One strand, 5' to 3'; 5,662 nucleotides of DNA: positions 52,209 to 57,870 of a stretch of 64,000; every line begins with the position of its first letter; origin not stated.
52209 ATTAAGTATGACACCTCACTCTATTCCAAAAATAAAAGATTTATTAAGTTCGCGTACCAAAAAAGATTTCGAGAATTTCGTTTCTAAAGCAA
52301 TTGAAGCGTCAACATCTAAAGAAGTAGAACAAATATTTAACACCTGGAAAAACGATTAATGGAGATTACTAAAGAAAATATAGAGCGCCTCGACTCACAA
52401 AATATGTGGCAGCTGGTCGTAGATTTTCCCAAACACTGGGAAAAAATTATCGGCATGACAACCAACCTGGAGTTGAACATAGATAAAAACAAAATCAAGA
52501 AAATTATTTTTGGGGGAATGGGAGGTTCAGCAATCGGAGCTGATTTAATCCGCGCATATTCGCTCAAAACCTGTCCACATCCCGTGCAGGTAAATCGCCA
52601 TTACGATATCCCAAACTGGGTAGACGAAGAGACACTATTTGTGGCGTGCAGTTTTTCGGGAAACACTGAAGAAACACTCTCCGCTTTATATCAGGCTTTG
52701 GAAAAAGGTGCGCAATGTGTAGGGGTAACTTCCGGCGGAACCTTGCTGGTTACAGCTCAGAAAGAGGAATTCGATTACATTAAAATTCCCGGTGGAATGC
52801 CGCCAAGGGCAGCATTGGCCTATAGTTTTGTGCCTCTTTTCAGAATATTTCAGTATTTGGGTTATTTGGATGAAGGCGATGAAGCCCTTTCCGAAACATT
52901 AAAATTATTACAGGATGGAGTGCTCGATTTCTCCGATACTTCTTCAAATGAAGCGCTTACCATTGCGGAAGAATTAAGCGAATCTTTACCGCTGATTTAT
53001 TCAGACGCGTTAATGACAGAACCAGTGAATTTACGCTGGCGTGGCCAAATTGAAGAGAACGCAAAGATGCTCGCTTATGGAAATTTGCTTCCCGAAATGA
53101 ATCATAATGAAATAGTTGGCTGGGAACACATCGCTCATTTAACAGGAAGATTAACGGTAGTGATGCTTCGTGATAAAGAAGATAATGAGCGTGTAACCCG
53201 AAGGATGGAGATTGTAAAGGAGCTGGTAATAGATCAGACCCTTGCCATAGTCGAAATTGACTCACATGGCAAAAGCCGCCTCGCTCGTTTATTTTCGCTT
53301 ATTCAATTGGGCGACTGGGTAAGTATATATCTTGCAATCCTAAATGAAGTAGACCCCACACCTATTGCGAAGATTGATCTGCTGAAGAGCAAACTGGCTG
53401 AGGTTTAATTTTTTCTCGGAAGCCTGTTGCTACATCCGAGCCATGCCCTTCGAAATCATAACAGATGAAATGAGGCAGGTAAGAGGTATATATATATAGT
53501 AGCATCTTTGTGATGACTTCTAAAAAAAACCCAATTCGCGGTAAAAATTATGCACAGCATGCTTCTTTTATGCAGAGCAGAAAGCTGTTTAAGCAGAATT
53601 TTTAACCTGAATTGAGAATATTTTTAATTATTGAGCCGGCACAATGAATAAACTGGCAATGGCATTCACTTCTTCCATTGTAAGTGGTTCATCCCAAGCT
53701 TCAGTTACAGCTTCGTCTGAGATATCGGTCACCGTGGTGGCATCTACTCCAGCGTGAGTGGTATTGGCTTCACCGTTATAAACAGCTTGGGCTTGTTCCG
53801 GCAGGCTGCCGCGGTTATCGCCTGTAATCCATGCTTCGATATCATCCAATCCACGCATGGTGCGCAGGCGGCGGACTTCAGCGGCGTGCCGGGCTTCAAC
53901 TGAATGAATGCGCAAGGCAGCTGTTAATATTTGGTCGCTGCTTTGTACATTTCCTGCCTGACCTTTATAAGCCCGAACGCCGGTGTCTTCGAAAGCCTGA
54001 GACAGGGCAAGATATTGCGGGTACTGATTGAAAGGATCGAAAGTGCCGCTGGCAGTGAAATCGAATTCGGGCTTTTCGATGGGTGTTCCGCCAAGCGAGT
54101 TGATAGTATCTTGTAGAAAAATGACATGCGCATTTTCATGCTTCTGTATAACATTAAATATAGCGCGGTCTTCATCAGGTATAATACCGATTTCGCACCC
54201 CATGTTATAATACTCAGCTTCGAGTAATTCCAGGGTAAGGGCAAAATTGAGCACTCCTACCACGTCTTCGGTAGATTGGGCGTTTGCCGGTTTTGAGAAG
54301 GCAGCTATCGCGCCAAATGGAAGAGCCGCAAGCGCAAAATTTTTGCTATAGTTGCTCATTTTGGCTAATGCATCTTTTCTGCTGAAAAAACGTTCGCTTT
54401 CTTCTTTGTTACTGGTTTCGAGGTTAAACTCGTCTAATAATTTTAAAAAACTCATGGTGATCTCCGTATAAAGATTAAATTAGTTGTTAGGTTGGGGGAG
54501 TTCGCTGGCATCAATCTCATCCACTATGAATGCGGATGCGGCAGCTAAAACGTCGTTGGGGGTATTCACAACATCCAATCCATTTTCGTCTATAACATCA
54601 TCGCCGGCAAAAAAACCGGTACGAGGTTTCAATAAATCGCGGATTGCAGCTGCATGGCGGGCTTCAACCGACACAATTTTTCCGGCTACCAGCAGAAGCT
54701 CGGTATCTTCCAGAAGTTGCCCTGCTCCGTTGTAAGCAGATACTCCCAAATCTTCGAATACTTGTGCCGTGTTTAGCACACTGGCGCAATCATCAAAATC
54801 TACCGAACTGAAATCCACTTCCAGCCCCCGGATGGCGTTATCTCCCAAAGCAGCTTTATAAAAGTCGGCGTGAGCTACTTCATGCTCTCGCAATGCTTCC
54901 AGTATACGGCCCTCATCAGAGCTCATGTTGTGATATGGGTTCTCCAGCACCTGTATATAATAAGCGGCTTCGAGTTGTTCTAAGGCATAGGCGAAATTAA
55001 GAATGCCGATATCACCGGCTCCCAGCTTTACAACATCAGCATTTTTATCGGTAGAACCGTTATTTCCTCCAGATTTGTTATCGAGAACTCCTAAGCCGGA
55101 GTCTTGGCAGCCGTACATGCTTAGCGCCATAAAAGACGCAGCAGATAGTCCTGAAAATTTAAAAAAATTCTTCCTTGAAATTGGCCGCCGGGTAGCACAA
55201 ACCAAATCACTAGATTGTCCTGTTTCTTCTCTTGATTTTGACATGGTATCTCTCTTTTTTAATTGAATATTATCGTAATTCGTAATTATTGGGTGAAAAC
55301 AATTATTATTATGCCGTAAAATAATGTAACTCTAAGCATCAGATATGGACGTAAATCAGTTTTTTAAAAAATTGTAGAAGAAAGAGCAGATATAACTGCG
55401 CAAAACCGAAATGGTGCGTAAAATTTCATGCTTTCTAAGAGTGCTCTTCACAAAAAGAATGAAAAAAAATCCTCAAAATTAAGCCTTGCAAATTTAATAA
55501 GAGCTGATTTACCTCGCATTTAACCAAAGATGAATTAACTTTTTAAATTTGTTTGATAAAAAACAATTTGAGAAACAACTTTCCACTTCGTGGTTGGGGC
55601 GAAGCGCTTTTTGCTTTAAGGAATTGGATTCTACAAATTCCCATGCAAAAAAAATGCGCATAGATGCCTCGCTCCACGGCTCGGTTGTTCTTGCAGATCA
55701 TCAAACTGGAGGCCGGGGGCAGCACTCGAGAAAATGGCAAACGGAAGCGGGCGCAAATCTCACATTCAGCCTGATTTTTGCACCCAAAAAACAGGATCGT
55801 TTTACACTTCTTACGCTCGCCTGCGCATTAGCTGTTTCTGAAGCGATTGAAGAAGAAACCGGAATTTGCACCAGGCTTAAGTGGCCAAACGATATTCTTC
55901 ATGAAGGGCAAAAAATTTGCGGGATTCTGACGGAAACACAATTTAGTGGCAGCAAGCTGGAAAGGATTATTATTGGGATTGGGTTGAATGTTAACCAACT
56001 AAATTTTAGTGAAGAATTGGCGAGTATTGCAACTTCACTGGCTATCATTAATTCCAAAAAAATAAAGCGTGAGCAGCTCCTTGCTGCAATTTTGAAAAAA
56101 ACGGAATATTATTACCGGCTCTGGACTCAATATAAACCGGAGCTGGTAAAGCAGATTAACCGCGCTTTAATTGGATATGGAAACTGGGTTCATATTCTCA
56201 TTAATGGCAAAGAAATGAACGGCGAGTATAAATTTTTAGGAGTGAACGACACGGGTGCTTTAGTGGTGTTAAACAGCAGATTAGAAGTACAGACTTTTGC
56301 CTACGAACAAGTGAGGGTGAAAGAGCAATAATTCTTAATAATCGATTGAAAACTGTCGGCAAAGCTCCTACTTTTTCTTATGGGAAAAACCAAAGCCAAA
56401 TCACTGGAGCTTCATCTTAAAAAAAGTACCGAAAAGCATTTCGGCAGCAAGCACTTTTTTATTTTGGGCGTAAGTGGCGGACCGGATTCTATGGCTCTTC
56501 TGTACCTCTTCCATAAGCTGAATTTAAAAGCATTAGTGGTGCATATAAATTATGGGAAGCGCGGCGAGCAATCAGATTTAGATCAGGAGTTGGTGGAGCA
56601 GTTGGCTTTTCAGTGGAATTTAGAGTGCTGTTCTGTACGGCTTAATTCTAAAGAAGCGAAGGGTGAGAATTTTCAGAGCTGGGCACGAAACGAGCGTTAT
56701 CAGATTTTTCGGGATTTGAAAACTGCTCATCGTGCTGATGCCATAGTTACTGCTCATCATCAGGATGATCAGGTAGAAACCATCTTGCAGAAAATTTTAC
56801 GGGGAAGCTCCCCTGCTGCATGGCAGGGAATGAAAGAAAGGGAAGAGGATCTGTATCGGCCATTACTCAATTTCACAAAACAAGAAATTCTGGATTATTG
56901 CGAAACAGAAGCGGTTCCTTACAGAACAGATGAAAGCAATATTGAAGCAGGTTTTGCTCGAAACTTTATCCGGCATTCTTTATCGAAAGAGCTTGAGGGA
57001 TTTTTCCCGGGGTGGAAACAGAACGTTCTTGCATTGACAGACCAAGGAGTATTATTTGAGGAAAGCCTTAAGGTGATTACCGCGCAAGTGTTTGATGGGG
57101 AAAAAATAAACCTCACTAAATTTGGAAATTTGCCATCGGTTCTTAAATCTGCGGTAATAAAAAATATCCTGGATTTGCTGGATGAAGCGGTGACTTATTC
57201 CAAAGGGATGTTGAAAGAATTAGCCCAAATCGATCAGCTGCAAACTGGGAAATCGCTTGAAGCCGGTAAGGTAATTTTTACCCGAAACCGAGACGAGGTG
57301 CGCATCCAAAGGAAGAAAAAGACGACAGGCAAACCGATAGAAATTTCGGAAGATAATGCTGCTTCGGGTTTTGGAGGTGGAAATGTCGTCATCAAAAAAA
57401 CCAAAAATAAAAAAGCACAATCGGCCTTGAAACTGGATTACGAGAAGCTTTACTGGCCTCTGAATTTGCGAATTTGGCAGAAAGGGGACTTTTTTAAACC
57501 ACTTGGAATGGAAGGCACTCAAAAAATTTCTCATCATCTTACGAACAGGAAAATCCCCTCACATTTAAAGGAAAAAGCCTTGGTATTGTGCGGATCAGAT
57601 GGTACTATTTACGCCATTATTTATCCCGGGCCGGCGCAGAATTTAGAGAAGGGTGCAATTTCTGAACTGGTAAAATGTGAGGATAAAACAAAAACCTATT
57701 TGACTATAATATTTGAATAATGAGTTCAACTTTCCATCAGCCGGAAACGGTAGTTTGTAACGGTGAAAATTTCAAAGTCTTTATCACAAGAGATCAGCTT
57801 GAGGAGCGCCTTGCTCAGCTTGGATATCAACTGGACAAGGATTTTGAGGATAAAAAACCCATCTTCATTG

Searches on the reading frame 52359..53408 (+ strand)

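Call 47: search_protein_families(library=pfam, proteins=[window:52359-53408:+], max_evalue=0.001)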
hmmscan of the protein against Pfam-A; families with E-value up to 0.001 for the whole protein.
window:52359-53408:+ (349 aa): 2 families
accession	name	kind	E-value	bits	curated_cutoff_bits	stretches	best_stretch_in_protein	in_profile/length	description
PF10432.14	bact-PGI_C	-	7.2e-53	179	24.5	1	196-346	2-151/151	Bacterial phospho-glucose isomerase C-terminal SIS domain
PF01380.27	SIS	-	7.7e-07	29.4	25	1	45-125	4-88/131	SIS domain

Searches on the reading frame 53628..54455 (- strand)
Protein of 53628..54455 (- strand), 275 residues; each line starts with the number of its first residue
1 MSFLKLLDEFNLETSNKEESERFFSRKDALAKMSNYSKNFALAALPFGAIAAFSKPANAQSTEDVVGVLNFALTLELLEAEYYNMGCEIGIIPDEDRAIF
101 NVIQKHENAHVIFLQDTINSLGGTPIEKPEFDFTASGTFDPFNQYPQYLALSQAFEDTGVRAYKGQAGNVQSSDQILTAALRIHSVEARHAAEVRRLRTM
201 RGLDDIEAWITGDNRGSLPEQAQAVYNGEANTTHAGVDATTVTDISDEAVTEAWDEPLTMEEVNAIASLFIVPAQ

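Call 46: search_protein_families(library=pfam, proteins=[window:53628-54455:-], max_evalue=0.001)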
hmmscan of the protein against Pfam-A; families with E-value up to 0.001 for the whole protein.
window:53628-54455:- (275 aa): 1 family
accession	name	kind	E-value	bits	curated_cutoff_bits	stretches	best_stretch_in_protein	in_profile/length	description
PF13668.12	Ferritin_2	-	1.1e-38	132.9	24.7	1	66-198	3-136/138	Ferritin-like domain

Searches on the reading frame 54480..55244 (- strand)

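Call 46: search_protein_families(library=pfam, proteins=[window:54480-55244:-], max_evalue=0.001)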
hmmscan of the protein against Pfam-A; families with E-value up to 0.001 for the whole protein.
window:54480-55244:- (254 aa): 1 family
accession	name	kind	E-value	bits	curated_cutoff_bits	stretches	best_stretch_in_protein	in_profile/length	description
PF13668.12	Ferritin_2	-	1.8e-38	132.2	24.7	1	77-206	1-137/138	Ferritin-like domain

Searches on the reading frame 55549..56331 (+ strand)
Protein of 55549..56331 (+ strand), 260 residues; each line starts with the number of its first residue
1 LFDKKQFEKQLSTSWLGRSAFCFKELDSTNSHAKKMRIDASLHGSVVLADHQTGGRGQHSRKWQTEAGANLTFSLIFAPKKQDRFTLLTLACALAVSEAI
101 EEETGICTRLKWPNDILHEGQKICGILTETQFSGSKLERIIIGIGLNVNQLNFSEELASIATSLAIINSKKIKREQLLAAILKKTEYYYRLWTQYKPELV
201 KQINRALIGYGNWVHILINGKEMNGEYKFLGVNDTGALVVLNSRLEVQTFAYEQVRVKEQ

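Call 46: search_protein_families(library=pfam, proteins=[window:55549-56331:+], max_evalue=0.001)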
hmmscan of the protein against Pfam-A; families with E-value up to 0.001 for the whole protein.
window:55549-56331:+ (260 aa): 1 family
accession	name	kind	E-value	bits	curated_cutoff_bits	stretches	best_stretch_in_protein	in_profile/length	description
PF03099.24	BPL_LplA_LipB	-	1.2e-21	77.5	21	1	26-147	5-133/133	Biotin/lipoate A/B protein ligase family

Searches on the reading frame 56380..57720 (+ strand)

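Call 46: search_protein_families(library=pfam, proteins=[window:56380-57720:+], max_evalue=0.001)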
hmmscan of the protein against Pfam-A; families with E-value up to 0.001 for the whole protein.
window:56380-57720:+ (446 aa): 3 families
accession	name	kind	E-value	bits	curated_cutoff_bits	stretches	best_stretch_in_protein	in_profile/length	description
PF01171.26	ATP_bind_3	-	8.5e-53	179.2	27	1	27-199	2-181/182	PP-loop family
PF01507.26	PAPS_reduct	-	5.6e-05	23.7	22.5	1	29-181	4-156/175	Phosphoadenosine phosphosulfate reductase domain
PF06508.19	QueC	-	0.00061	19.8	22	0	29-89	4-61/210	Queuosine biosynthesis protein QueC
